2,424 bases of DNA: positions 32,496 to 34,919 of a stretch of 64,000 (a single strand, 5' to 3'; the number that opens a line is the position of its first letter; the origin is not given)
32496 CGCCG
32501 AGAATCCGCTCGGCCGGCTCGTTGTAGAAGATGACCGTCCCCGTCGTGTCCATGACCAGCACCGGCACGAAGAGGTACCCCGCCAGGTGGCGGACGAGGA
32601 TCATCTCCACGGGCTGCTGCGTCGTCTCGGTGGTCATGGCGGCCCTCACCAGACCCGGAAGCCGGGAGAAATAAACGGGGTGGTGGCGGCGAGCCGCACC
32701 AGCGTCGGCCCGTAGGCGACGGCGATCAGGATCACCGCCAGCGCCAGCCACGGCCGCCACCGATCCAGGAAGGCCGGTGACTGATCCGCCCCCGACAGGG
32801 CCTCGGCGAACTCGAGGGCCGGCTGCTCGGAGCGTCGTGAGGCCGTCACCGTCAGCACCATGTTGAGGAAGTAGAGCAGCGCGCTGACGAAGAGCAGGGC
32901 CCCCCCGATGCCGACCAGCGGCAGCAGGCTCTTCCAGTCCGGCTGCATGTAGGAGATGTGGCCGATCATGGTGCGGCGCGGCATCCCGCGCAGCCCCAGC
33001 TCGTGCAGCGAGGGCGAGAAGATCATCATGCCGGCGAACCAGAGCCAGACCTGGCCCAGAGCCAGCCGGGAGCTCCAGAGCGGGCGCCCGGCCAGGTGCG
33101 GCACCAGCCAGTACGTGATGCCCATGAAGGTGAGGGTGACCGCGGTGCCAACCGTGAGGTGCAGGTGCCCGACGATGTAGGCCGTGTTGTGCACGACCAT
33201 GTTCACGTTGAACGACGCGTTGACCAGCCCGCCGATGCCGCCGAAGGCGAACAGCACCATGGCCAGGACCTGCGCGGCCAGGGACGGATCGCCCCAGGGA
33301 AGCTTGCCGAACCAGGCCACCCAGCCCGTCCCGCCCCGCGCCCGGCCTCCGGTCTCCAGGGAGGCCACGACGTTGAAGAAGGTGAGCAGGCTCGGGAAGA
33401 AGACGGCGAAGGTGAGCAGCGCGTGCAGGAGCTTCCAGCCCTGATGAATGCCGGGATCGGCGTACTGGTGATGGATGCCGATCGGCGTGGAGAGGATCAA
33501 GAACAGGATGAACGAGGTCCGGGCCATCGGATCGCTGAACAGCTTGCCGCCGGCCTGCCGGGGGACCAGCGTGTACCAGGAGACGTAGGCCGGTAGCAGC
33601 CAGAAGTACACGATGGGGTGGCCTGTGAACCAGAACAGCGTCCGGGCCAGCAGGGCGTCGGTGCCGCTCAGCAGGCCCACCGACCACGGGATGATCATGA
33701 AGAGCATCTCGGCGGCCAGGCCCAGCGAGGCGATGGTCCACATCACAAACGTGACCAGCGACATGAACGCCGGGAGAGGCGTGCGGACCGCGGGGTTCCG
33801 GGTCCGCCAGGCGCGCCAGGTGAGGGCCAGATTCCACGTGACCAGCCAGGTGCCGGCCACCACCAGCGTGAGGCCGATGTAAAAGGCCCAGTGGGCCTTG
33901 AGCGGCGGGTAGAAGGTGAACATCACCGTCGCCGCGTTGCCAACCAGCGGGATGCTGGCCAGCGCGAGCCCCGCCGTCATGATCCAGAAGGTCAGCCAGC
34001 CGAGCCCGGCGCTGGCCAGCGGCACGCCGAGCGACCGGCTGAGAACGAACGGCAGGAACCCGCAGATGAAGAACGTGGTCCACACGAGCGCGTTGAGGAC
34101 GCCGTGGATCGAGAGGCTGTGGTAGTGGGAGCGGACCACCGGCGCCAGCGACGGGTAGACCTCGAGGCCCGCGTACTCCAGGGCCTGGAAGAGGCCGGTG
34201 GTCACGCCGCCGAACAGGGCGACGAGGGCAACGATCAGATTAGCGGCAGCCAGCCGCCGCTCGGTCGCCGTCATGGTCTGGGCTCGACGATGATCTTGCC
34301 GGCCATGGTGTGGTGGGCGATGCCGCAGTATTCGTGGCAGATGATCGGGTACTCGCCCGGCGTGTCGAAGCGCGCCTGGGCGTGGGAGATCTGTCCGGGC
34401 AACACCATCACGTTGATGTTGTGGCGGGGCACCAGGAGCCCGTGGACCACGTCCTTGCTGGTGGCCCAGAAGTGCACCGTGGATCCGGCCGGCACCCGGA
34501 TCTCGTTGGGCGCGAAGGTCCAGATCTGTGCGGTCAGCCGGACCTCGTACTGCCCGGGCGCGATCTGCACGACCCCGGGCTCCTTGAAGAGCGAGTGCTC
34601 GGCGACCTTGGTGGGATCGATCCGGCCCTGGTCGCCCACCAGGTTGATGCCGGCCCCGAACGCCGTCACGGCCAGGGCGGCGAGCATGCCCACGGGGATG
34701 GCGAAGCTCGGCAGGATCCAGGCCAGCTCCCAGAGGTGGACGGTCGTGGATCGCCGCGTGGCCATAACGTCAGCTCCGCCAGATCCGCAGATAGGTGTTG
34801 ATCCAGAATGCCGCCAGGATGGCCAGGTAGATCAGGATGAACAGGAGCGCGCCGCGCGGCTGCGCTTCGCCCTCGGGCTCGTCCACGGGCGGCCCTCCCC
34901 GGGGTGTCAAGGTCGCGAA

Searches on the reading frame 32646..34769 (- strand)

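Call 73: search_protein_families(library=pfam, proteins=[window:32646-34769:-], max_evalue=0.00001)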
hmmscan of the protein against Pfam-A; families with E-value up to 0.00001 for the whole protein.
window:32646-34769:- (707 aa): 1 family
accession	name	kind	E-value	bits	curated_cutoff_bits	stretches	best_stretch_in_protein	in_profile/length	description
PF00115.25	COX1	-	4.2e-85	286.7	34.8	1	173-623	2-434/436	Cytochrome C and Quinol oxidase polypeptide I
